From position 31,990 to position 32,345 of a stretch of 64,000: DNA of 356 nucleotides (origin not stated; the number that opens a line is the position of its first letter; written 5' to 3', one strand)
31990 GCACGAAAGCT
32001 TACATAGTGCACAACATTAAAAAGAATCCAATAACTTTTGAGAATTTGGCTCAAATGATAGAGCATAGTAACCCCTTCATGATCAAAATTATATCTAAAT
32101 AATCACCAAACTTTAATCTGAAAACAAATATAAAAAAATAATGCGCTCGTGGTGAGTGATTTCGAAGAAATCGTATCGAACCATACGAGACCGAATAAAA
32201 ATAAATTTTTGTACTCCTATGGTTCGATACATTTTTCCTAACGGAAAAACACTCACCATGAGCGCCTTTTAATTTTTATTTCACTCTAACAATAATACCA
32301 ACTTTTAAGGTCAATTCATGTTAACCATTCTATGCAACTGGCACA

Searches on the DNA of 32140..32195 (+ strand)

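Call 31: build_rna_model(alignment_id=A4, structure=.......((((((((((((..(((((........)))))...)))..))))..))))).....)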
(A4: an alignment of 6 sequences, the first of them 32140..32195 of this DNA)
Model R1 built from alignment A4 (6 sequences, 63 columns); structure: as given.
model positions 56; base pairs 17; branch points 0; effective number of sequences 6; information 0.927 bits per position. Calibrated on 0.2 Mb of random sequence (short: E-values are rough).
structure used (alignment columns):
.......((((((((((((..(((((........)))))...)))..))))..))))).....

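Call 33: search_with_rna_model(model_id=R1, source=window, filters=off, max_evalue=10)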
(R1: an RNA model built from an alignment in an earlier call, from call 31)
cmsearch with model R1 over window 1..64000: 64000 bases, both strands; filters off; matches with E-value up to 10: 14.
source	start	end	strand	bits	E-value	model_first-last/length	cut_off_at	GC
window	56914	56970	+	70.8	2.4e-18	1-56/56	no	0.44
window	58126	58180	+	69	7.9e-18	1-56/56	no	0.42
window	32140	32194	+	66.8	3.5e-17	1-56/56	no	0.47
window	58068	58123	-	63.1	4.2e-16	1-56/56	no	0.55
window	32209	32268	-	61.7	1.1e-15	1-56/56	no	0.42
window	57027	57076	-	51.6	1e-12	1-56/56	no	0.6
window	40649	40674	-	15.8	0.032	13-43/56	no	0.35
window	21777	21795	-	11.5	0.56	18-36/56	no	0.21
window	41624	41655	-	11.3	0.67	1-56/56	no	0.31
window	61626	61664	-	9.7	2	1-56/56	no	0.31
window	62916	62955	+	8.4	4.6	1-56/56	no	0.38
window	30275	30323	+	8.4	4.6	1-56/56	no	0.45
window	37820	37877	+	8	5.9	1-56/56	no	0.28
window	12539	12565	+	7.9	6.4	1-56/56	no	0.26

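Call 45: search_with_rna_model(model_id=R1, sources=[L001, L002, L003, L004, L005, L006, L007, L008], filters=off, max_evalue=1)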
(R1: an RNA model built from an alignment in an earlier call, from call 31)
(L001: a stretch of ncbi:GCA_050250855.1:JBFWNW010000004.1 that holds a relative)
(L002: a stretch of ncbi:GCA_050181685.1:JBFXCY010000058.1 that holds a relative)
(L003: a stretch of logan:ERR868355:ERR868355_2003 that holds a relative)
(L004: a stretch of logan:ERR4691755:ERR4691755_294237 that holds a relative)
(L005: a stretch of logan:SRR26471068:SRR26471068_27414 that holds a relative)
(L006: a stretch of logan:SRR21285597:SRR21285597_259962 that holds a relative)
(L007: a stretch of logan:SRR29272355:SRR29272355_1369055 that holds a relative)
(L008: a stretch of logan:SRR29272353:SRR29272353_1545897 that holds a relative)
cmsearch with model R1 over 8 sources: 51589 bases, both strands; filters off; matches with E-value up to 1: 8.
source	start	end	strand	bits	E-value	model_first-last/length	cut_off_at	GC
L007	1181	1235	+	69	6.3e-18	1-56/56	no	0.42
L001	8767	8823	-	67.9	1.3e-17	1-56/56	no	0.46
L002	3252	3308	-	67.9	1.3e-17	1-56/56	no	0.46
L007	1123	1178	-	65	9.7e-17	1-56/56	no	0.55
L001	471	510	-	37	1.5e-08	1-56/56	no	0.45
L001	8676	8736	+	27.9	7.1e-06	1-56/56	no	0.44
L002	3161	3221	+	27.9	7.1e-06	1-56/56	no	0.44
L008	1311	1331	-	12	0.32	17-37/56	no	0.57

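Call 50: search_rna_families(sources=[L017, L027, L048, L058, L066, L075, L114, L021, L142, L185, L143, L192], threshold=gathering)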
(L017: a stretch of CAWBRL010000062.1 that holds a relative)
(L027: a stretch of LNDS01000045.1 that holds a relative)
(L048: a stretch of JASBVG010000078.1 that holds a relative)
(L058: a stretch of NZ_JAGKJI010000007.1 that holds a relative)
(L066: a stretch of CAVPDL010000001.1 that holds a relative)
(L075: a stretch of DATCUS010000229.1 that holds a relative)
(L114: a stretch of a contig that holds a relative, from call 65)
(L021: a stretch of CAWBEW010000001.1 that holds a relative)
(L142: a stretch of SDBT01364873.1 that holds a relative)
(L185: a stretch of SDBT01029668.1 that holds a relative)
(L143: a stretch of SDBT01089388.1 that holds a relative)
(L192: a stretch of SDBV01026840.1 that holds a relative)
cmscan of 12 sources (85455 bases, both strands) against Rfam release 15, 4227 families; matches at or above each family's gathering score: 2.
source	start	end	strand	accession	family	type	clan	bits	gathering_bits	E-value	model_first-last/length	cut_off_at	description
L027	403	487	-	RF00005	tRNA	Gene; tRNA;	CL00001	62.1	29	6.3e-11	1-71/71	no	tRNA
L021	5181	5252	+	RF00005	tRNA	Gene; tRNA;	CL00001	61.7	29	8.1e-11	1-71/71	no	tRNA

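Call 65: search_with_rna_model(model_id=R1, sources=[window, L001, L002, L007, L021, L131, L134, L142, L143, L150, L151, L152, L154, L155, L156, L158, L159, L160, L161, L162, L163, L164, L165, L166, L168, L169, L170, L172, L173, L174, L176, L177, L178, L179, L180, L181, L182, L184, L185, L186, L189, L190, L191, L192, L195, L197, L198, L200, L202, L203, L207, L209, L211, L214, L215, L219, L220, L222, L224, L225, L227, L013, L017, L027, L038, L043, L048, L058, L064, L066, L068, L075, L086, L109, L114, L129, L130, L132, L133, L136, L137, L138, L139, L140, L144, L145, L146, L147, L148, L149, L153, L157, L167, L175, L183, L187, L188, L193, L196, L199], max_evalue=0.001, make_alignment=true)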
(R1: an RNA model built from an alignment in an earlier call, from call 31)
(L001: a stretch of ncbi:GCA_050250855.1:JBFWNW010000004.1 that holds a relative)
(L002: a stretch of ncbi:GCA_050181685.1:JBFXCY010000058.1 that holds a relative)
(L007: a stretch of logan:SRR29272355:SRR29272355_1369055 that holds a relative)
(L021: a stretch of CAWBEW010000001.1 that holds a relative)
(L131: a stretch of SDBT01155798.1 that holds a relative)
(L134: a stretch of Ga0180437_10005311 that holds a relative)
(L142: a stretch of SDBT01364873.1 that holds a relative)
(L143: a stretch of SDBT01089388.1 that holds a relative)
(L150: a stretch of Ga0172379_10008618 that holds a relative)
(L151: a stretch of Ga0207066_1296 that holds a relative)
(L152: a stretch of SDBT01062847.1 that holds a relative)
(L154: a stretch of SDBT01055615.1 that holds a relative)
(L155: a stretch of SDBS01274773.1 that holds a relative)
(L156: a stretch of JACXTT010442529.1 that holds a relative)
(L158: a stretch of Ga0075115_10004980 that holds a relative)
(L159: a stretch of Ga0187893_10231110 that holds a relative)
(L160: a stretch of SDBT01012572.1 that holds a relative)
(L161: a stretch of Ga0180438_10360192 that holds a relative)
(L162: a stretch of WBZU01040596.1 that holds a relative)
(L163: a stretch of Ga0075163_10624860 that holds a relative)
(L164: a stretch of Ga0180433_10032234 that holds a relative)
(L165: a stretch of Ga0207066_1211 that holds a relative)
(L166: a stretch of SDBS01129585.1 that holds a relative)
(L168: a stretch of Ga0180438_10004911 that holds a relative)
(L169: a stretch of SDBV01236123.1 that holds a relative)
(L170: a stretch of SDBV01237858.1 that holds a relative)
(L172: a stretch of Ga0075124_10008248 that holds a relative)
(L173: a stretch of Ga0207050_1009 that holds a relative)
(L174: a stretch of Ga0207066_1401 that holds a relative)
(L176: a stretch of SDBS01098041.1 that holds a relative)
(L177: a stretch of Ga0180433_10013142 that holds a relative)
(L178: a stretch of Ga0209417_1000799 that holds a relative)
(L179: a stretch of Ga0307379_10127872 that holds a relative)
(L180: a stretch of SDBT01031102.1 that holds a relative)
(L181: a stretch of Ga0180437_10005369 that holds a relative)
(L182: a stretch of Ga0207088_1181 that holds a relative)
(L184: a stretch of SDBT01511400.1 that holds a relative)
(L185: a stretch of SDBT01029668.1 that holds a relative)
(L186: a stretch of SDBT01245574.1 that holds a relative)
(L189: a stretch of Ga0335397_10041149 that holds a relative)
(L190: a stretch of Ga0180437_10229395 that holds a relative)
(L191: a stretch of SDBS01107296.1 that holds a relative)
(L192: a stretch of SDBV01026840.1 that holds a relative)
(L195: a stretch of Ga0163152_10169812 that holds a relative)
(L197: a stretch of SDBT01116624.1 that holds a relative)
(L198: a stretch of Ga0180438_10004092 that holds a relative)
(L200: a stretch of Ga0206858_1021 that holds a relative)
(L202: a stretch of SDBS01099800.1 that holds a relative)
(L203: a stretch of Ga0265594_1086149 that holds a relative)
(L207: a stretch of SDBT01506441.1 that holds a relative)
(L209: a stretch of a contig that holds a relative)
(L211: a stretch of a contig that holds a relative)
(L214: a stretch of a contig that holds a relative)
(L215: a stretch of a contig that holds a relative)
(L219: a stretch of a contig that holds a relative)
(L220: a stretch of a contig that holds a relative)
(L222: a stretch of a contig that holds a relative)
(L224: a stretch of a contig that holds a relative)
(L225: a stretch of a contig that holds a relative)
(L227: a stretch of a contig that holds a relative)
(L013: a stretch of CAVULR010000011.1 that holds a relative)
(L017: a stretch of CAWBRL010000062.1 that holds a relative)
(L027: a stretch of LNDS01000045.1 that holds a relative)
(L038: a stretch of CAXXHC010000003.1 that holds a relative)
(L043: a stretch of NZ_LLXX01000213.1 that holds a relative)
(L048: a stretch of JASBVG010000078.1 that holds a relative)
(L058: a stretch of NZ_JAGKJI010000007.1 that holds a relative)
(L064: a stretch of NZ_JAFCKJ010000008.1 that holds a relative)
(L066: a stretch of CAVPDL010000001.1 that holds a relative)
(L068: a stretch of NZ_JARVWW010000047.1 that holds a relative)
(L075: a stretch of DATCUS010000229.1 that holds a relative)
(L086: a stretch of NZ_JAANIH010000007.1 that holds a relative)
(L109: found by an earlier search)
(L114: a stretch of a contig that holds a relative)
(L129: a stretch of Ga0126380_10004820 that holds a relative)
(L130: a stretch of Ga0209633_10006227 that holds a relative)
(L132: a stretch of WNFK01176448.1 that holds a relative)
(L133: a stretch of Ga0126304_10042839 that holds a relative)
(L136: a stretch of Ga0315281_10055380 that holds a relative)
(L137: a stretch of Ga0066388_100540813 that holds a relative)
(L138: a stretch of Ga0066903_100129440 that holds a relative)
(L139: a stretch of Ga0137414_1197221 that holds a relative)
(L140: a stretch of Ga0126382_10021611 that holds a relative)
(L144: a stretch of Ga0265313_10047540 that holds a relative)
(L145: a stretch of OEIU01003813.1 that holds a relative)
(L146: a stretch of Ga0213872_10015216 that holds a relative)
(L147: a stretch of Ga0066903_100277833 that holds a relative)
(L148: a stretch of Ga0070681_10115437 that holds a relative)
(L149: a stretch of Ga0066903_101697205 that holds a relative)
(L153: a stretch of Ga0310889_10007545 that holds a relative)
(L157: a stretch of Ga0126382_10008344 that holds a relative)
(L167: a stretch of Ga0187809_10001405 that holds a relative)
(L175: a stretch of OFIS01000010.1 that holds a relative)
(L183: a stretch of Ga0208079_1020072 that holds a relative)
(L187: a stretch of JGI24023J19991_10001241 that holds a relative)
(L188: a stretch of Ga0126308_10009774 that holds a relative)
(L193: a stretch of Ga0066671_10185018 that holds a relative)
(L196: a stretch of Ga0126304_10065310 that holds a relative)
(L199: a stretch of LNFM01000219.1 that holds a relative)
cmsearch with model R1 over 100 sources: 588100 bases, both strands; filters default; matches with E-value up to 0.001: 172.
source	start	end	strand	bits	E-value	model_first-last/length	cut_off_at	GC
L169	1358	1414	+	70.9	2e-17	1-56/56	no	0.46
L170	315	371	+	70.9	2e-17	1-56/56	no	0.39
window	56914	56970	+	70.8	2.2e-17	1-56/56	no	0.44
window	58126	58180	+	69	7.2e-17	1-56/56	no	0.42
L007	1181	1235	+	69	7.2e-17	1-56/56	no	0.42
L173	926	980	+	68.9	7.9e-17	1-56/56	no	0.4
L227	296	350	+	68.5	1e-16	1-56/56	no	0.44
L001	8767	8823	-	67.9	1.5e-16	1-56/56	no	0.46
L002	3252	3308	-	67.9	1.5e-16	1-56/56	no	0.46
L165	4605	4659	-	67.5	2e-16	1-56/56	no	0.47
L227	420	479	-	67.4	2.1e-16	1-56/56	no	0.33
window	32140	32194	+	66.8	3.2e-16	1-56/56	no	0.47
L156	905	961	-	66.6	3.6e-16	1-56/56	no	0.47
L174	2427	2481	-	66.1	5.3e-16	1-56/56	no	0.47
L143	4349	4403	-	65.9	6e-16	1-56/56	no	0.53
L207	1014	1072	+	65.5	7.8e-16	1-56/56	no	0.36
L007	1123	1178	-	65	1.1e-15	1-56/56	no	0.55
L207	1110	1167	-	64.9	1.2e-15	1-56/56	no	0.53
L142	1710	1764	-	64.4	1.7e-15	1-56/56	no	0.58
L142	490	544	+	63.4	3.2e-15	1-56/56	no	0.58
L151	1999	2055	-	63.3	3.4e-15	1-56/56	no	0.53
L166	1748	1802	-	63.2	3.7e-15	1-56/56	no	0.53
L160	11149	11207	+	62.6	5.3e-15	1-56/56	no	0.36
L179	227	279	+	61.7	9.9e-15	1-56/56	no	0.49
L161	572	624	-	61.7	9.9e-15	1-56/56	no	0.45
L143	4177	4231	+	61.7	1e-14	1-56/56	no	0.6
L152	3654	3708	+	61.6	1e-14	1-56/56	no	0.58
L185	1190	1244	-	60.8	1.8e-14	1-56/56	no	0.56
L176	1344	1398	-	60.6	2.1e-14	1-56/56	no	0.55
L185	2868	2922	-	60.5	2.2e-14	1-56/56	no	0.55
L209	5676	5732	-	60.2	2.7e-14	1-56/56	no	0.56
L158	5677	5761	-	60.1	2.9e-14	1-56/56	no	0.45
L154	3275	3335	-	59.4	4.9e-14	1-56/56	no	0.48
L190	264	316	+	58.8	7e-14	1-56/56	no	0.49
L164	3775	3827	+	57.9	1.3e-13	1-56/56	no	0.49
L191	900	984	-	57.6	1.6e-13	1-56/56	no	0.51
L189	372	424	+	56.9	2.5e-13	1-56/56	no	0.49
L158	5512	5568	+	56.8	2.7e-13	1-56/56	no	0.6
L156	993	1052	+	56.6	3.1e-13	1-56/56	no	0.52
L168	994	1046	-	56.2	4.2e-13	1-56/56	no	0.53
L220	779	831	+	56.1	4.3e-13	1-56/56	no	0.45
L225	610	664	+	55.9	5e-13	1-56/56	no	0.62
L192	5912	5967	-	55.9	5.1e-13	1-56/56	no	0.5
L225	468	528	-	55.8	5.3e-13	1-56/56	no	0.57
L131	1279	1333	-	55.7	5.7e-13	1-56/56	no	0.45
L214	3727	3780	-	54.6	1.2e-12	1-56/56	no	0.52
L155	1323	1383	-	54.6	1.2e-12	1-56/56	no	0.52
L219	736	791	+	54.5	1.3e-12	1-56/56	no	0.45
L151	1929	1983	+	54.4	1.4e-12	1-56/56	no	0.58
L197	240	300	+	54.4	1.4e-12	1-56/56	no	0.52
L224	1860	1914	-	53.2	3.2e-12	1-56/56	no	0.55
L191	738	792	+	53.1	3.3e-12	1-56/56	no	0.55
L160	11020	11076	-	53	3.5e-12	1-56/56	no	0.47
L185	6241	6295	-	52.8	4.1e-12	1-56/56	no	0.53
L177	2361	2413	+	52.5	4.9e-12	1-56/56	no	0.47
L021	1025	1079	-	52.3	5.8e-12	1-56/56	no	0.6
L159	1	56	+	51.8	7.8e-12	1-56/56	no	0.57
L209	5737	5792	+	51.8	8.2e-12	1-56/56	no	0.68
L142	1514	1598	+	51.7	8.5e-12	1-56/56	no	0.56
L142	622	676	-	51.5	9.9e-12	1-56/56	no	0.55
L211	138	192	-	51.1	1.3e-11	1-56/56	no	0.55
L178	10529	10586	+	50.1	2.5e-11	1-56/56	no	0.53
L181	5606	5656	+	49.3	4.4e-11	1-56/56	no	0.45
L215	41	99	+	48.9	5.7e-11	1-56/56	no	0.46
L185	2732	2786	+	47.8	1.2e-10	1-56/56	no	0.58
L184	1051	1105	-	47.8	1.2e-10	1-56/56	no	0.55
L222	3472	3530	-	47.6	1.3e-10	1-56/56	no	0.53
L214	4306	4358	+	47.5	1.4e-10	1-56/56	no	0.55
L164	3837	3903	-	47.2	1.8e-10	1-56/56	no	0.58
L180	416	470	+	46.6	2.6e-10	1-56/56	no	0.58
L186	2208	2262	-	46.6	2.7e-10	1-56/56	no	0.6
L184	870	953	+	46.2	3.5e-10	1-56/56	no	0.5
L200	441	494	-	45.8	4.5e-10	1-56/56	no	0.67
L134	50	111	-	45.8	4.5e-10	1-56/56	no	0.47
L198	548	609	-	45.8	4.5e-10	1-56/56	no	0.47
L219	797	854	-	45.6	5.1e-10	1-56/56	no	0.43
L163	960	1016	-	45.6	5.2e-10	1-56/56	no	0.51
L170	456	505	-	45.4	6e-10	1-56/56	no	0.5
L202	1734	1788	+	45.4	6.2e-10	1-56/56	no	0.53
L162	611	666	+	45.3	6.6e-10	1-56/56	no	0.41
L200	1578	1629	+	44.2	1.4e-09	1-56/56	no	0.62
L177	4844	4944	-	44.1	1.5e-09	1-56/56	no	0.48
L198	352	413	+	43.9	1.6e-09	1-56/56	no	0.52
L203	277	332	-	43.7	1.9e-09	1-56/56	no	0.48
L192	5796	5851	+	43.7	1.9e-09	1-56/56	no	0.55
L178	10780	10873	-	43.2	2.7e-09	1-56/56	no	0.43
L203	993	1051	-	43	3.2e-09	1-56/56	no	0.53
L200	369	423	+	42.7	3.7e-09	1-56/56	no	0.58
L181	5412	5473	-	42.7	3.8e-09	1-56/56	no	0.48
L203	350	408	+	42.4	4.6e-09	1-56/56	no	0.54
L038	404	457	-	42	6.1e-09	1-56/56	no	0.43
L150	8955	9008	+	41.8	6.8e-09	1-56/56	no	0.63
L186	2047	2101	+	41.8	7.1e-09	1-56/56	no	0.49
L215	148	211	-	41.6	8e-09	1-56/56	no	0.5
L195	533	583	-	40.2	2e-08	1-56/56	no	0.49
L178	883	945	-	39.2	3.9e-08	1-56/56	no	0.56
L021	3797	3835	+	38.9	5e-08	10-48/56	no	0.44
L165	4665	4731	+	38.5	6.4e-08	1-56/56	no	0.54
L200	1630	1686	-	37.6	1.2e-07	1-56/56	no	0.56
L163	889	943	+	37.4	1.3e-07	1-56/56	no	0.4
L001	471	510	-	37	1.7e-07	1-56/56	no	0.45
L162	686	741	-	37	1.7e-07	1-56/56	no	0.54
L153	2451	2506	+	36.7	2.2e-07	1-56/56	no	0.62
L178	512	568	+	36.2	3e-07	1-56/56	no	0.58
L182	446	505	-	35.1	6.3e-07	1-56/56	no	0.65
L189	185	244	-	34.6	8.7e-07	1-56/56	no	0.55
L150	4751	4862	+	34.6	8.7e-07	1-56/56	no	0.62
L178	2620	2673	+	34.2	1.2e-06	1-56/56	no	0.59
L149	36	91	+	34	1.4e-06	1-56/56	no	0.61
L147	1054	1109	+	34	1.4e-06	1-56/56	no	0.61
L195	475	530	+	33.9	1.4e-06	1-56/56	no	0.45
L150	1529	1568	+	33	2.7e-06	1-56/56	no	0.57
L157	3590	3645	+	32.7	3.2e-06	1-56/56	no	0.62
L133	383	436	-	32.5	3.6e-06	1-56/56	no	0.61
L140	1593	1637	+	31.9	5.4e-06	8-50/56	no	0.6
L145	171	228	+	31.2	8.7e-06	1-56/56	no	0.71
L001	530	638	+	30.9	1.1e-05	1-56/56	no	0.58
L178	10320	10376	-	30.7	1.2e-05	1-56/56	no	0.53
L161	677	743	+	30.7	1.3e-05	1-56/56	no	0.51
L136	4535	4577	-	30.6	1.3e-05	8-50/56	no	0.67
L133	443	497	+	30.6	1.4e-05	1-56/56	no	0.6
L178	9199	9257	+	30.5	1.4e-05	1-56/56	no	0.54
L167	999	1043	-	30.5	1.4e-05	8-50/56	no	0.6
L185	8157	8209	-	30.2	1.8e-05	1-56/56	no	0.57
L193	506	561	+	30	2e-05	1-56/56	no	0.62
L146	1243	1297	-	29.5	2.7e-05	1-56/56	no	0.69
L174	2519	2555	-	29.3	3.2e-05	11-46/56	no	0.43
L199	1078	1133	-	29.3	3.3e-05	1-56/56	no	0.62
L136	4480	4539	+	29.2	3.4e-05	1-56/56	no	0.72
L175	44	102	-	28.7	4.7e-05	1-56/56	no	0.64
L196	1447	1502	-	28.7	4.8e-05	1-56/56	no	0.62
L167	945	1003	+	28.7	4.8e-05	1-56/56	no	0.71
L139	1193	1248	-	28.6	5e-05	1-56/56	no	0.62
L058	5690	5745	-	28.5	5.4e-05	1-56/56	no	0.64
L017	7805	7856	-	28.5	5.6e-05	1-56/56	no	0.6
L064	2319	2374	+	28.3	6.2e-05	1-56/56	no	0.64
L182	510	567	+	28.1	7.2e-05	1-56/56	no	0.6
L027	4890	4934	+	28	7.7e-05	8-50/56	no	0.6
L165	6118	6173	+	28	7.7e-05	1-56/56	no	0.55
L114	2779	2831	-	28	7.8e-05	1-56/56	no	0.66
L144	725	785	+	27.9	8.1e-05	1-56/56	no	0.69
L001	8676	8736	+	27.9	8.1e-05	1-56/56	no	0.44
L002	3161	3221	+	27.9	8.1e-05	1-56/56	no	0.44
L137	1668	1723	+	27.7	9.4e-05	1-56/56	no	0.62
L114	100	152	-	27.6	0.0001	1-56/56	no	0.68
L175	110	168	+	27.4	0.00011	1-56/56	no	0.66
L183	1931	1983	-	27.1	0.00014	1-56/56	no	0.6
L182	2728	2847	+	27.1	0.00014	1-56/56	no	0.52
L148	2403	2455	+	27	0.00015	1-56/56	no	0.68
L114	2713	2766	+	26.9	0.00017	1-56/56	no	0.7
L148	2336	2376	-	26.8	0.00017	9-49/56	no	0.59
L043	7709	7762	-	26.7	0.00019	1-56/56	no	0.61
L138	1523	1567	-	26.5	0.00021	8-50/56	no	0.62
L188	259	314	+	26.3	0.00024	1-56/56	no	0.62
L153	2497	2552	-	26.3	0.00025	1-56/56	no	0.64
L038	348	404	+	26.2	0.00025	1-56/56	no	0.53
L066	4948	5005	+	26.1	0.00027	1-56/56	no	0.64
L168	10378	10441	-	25.9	0.00031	1-56/56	no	0.53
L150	1876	1915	-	25.9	0.00031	1-56/56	no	0.57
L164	3688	3739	-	25.8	0.00033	1-56/56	no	0.5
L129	1566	1619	-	25.6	0.00038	1-56/56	no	0.57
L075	3915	3969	-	25.6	0.00038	1-56/56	no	0.58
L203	1069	1114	+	25.4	0.00043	1-46/56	3'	0.54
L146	1188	1238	+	25.4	0.00044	1-56/56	no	0.67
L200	4460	4499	+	25.4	0.00044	1-56/56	no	0.52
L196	1511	1564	+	25.3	0.00046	1-56/56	no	0.63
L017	7749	7790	+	25.3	0.00049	9-49/56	no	0.64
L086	6742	6776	-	25.2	0.0005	11-47/56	no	0.63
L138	1580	1633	+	25.1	0.00053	1-56/56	no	0.69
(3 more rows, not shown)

Alignment A6: 150 matches aligned to the model, 150 columns, each read 5' to 3' on its own strand. Consensus structure (alignment columns), stored with it:
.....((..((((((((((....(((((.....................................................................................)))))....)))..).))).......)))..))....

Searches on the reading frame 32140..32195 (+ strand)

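Call 78: search_protein_families(library=pfam, proteins=[L209:4977-5954:-], max_evalue=0.05)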
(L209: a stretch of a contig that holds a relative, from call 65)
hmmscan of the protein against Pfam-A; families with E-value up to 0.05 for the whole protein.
L209:4977-5954:- (325 aa): 0 families
